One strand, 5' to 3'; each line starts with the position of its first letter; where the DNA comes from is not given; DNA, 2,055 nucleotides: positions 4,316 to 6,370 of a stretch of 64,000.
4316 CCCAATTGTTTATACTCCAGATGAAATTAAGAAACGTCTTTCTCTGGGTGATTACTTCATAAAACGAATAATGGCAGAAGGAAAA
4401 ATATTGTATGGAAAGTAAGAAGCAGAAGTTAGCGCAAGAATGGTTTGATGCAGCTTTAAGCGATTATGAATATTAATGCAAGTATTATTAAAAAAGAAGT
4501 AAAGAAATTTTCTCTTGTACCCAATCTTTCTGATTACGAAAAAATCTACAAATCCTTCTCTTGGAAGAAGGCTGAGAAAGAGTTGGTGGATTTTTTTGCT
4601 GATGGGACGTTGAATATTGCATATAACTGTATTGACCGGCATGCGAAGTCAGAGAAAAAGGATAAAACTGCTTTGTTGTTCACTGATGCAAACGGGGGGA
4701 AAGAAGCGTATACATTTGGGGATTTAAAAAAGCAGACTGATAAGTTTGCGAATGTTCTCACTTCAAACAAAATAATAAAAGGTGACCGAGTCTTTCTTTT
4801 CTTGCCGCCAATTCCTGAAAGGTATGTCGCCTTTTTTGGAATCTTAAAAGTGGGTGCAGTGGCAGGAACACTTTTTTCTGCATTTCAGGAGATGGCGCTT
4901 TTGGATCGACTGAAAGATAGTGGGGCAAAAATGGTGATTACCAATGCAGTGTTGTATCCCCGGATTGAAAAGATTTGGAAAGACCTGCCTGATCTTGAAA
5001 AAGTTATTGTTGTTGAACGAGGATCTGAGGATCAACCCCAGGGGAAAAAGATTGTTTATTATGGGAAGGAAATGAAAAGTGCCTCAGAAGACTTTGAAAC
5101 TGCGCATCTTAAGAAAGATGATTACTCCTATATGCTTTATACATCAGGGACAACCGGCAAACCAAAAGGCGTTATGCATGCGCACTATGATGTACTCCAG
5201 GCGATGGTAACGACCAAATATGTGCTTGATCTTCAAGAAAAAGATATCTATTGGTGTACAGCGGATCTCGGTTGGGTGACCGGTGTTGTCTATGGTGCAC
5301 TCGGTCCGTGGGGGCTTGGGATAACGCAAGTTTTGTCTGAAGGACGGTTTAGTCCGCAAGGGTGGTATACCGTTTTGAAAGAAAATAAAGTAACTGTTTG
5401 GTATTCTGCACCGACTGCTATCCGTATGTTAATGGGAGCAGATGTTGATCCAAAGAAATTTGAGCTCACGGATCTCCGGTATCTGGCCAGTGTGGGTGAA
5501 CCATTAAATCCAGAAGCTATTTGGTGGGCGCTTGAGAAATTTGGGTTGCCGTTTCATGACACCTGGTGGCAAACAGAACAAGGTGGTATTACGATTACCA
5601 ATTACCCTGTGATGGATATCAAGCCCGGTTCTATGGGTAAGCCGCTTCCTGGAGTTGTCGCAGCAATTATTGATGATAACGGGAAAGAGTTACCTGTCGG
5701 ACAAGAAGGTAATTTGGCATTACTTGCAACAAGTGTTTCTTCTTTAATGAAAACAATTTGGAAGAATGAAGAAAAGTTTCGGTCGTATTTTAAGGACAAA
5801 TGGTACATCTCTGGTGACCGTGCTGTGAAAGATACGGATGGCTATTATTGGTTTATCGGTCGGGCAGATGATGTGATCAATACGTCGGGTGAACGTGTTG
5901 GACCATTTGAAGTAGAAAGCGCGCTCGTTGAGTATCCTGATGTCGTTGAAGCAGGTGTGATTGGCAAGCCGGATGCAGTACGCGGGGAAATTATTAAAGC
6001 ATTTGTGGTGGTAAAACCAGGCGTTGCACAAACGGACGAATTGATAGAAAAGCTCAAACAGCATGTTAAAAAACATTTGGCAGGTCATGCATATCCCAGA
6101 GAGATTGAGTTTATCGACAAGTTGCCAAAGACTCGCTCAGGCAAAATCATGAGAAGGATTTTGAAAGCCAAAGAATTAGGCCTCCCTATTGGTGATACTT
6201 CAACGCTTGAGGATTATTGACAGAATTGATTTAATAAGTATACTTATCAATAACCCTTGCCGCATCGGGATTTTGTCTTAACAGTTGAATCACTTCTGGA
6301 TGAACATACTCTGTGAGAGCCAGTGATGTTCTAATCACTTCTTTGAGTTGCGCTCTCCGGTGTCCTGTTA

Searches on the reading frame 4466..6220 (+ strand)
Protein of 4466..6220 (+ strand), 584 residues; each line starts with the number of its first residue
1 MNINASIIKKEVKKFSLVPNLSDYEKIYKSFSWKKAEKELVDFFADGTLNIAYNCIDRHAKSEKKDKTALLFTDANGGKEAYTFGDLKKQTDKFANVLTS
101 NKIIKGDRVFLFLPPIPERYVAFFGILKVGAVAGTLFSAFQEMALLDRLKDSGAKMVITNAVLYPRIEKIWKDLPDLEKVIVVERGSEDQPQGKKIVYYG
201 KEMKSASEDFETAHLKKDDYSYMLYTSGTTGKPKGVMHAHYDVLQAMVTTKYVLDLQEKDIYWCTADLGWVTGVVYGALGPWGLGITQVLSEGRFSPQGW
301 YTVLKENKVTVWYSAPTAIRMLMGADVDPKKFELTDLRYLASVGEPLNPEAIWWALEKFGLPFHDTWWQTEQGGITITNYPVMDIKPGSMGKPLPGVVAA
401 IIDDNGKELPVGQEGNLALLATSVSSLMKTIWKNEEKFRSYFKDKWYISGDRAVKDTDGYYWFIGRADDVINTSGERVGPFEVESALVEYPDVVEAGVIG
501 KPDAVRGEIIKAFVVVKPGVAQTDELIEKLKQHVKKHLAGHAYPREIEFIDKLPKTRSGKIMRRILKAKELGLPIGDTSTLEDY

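Call 59: search_protein_families(library=pfam, proteins=[window:4466-6220:+], max_evalue=0.00001)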
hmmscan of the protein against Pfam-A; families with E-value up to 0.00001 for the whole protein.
window:4466-6220:+ (584 aa): 2 families
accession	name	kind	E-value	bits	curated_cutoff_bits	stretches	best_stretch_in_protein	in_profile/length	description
PF00501.34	AMP-binding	-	9.4e-79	265.4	29.9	1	58-419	3-374/384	AMP-binding enzyme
PF13193.12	AMP-binding_C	-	2.3e-26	93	24.5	1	482-560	1-76/76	AMP-binding enzyme C-terminal domain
